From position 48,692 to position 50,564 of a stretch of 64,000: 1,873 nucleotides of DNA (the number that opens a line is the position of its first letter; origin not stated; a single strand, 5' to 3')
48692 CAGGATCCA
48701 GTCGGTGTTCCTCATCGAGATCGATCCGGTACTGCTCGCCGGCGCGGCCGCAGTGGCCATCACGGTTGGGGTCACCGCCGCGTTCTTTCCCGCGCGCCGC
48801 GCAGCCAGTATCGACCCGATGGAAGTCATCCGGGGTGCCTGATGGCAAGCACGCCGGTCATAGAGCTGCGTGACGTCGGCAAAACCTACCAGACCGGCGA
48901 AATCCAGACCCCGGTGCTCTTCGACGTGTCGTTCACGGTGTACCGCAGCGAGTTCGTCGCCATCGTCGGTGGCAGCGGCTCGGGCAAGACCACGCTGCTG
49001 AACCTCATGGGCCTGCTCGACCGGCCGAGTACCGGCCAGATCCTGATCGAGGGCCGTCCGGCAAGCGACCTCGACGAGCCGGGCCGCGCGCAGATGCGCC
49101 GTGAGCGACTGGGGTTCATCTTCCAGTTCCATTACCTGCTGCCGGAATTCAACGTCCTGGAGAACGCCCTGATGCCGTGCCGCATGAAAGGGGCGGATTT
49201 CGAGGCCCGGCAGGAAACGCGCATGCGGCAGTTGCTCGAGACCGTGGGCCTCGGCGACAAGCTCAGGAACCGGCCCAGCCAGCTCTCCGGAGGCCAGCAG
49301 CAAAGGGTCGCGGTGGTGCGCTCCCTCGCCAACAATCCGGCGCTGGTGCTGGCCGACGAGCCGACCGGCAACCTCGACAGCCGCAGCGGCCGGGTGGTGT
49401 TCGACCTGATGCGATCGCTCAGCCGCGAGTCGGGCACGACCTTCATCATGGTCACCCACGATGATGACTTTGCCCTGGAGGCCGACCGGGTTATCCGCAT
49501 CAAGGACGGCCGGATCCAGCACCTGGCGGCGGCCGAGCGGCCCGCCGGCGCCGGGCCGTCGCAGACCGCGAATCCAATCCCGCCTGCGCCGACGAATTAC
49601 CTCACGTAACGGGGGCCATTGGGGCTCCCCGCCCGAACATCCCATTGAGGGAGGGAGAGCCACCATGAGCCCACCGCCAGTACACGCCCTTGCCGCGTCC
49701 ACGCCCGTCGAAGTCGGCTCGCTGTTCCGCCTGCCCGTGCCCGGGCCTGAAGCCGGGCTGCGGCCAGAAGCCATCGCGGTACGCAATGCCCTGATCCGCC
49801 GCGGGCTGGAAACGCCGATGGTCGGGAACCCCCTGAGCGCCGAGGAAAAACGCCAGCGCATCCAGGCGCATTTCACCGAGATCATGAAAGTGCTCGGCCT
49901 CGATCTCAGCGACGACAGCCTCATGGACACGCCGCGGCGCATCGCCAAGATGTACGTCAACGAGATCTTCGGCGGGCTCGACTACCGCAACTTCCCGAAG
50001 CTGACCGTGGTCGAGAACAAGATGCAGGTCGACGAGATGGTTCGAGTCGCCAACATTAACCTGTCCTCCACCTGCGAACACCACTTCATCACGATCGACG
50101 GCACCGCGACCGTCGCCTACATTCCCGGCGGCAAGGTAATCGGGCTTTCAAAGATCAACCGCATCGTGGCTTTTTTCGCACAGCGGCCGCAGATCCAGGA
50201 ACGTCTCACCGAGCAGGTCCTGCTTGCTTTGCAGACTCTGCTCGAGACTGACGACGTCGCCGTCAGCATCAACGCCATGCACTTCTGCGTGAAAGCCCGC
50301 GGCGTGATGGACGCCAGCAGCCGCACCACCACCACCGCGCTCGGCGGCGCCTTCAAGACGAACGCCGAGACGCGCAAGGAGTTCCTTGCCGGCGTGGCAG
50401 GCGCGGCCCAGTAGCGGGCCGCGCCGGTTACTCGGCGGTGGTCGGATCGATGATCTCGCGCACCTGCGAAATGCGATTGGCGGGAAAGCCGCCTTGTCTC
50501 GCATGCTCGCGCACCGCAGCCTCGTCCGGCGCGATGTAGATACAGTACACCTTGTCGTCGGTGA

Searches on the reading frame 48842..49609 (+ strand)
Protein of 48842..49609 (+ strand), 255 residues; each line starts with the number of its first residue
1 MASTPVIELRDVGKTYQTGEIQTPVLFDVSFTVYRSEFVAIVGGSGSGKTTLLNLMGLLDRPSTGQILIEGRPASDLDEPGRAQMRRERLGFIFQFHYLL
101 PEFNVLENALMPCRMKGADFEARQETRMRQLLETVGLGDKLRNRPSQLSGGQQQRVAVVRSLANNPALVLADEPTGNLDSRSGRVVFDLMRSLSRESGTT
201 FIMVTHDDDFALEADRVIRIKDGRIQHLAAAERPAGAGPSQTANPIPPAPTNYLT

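Call 3: search_protein_families(library=pfam, proteins=[window:48842-49609:+], max_evalue=0.01)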
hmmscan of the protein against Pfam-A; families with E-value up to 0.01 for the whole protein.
window:48842-49609:+ (255 aa): 4 families
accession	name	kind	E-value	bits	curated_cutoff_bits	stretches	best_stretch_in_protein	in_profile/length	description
PF00005.33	ABC_tran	-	5.1e-34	118.3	25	1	27-175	2-136/137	ABC transporter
PF02463.25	SMC_N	-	1.5e-06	28.2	40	1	126-222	121-213/220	RecF/RecN/SMC N terminal domain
PF13304.12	AAA_21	-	1.9e-06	28.6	27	1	38-121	1-109/304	AAA domain, putative AbiEii toxin, Type IV TA system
PF13555.12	AAA_29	-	0.0058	16.8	27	1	32-53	18-39/61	P-loop containing region of AAA domain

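Call 25: search_protein_families(library=ncbifam, proteins=[window:48842-49609:+], max_evalue=0.00001)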
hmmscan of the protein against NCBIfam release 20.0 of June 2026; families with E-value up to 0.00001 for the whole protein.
window:48842-49609:+ (255 aa): 185 families (the best 25 are shown)
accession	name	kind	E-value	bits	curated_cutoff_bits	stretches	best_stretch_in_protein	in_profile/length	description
TIGR02211.1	LolD_lipo_ex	equivalog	1.8e-76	256.6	307.75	1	7-226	2-220/221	lipoprotein-releasing ABC transporter ATP-binding protein LolD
NF008639.0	PRK11629.1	equivalog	8.7e-73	244.6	360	1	4-227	4-226/234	lipoprotein-releasing ABC transporter ATP-binding protein LolD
NF007826.0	PRK10535.1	equivalog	3.3e-66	223.9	966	1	4-232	2-228/648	macrolide ABC transporter ATP-binding protein/permease MacB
TIGR02982.1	heterocyst_DevA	subfamily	3.8e-62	209.7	295.8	1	6-225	1-219/220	ABC exporter ATP-binding subunit, DevA family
NF007879.0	PRK10584.1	equivalog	4e-61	206.6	336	1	1-227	1-226/228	putative ABC transporter ATP-binding protein YbbA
NF038007.1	ABC_ATP_DarD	equivalog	6e-61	205.7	375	1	7-225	2-218/218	darobactin export ABC transporter ATP-binding protein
TIGR02673.1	FtsE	equivalog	2.3e-54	184.3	264.85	1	6-223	1-213/214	cell division ATP-binding protein FtsE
TIGR03608.1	L_ocin_972_ABC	subfamily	6.4e-53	179.3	254.85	1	23-220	11-206/206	putative bacteriocin export ABC transporter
TIGR02315.1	ABC_phnC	equivalog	4.9e-47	160.4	266.1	1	7-229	2-228/243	phosphonate ABC transporter ATP-binding protein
TIGR03265.1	PhnT2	equivalog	5.6e-47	160.7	457.7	1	6-230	4-218/353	putative 2-aminoethylphosphonate ABC transporter ATP-binding protein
NF007027.0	PRK09493.1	equivalog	2.2e-44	151.6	379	1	6-228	1-217/240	glutamine ABC transporter ATP-binding protein GlnQ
NF006987.0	PRK09452.1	equivalog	8.2e-44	149.8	482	1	3-229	14-230/378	spermidine/putrescine ABC transporter ATP-binding protein PotA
TIGR03005.1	ectoine_ehuA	equivalog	1.1e-42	146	345.4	1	7-227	1-227/252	ectoine/hydroxyectoine ABC transporter ATP-binding protein EhuA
NF040933.2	ABC_arch_GlcV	equivalog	1.4e-42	145.9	450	1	7-231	3-226/357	glucose ABC transporter ATP-binding protein GlcV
NF043075.1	MMSYN1_0197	equivalog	1.5e-42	145.8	550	1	6-231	2-217/341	spermidine/putrescine ABC transporter ATP-binding protein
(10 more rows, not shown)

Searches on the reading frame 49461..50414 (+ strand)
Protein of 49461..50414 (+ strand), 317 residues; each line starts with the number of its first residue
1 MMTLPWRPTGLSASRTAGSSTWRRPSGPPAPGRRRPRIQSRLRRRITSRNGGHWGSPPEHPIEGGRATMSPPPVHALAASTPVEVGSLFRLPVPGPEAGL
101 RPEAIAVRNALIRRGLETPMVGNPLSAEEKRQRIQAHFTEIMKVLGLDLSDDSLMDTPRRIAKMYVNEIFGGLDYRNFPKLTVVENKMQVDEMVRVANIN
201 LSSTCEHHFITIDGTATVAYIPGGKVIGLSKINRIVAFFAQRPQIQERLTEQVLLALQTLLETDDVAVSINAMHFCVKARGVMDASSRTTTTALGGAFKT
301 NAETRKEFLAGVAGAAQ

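Call 3: search_protein_families(library=pfam, proteins=[window:49461-50414:+], max_evalue=0.01)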
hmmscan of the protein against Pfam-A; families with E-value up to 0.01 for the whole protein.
window:49461-50414:+ (317 aa): 1 family
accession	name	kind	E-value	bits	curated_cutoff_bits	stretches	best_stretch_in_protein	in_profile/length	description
PF01227.27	GTP_cyclohydroI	-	2.4e-60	203.5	27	1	134-311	1-177/179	GTP cyclohydrolase I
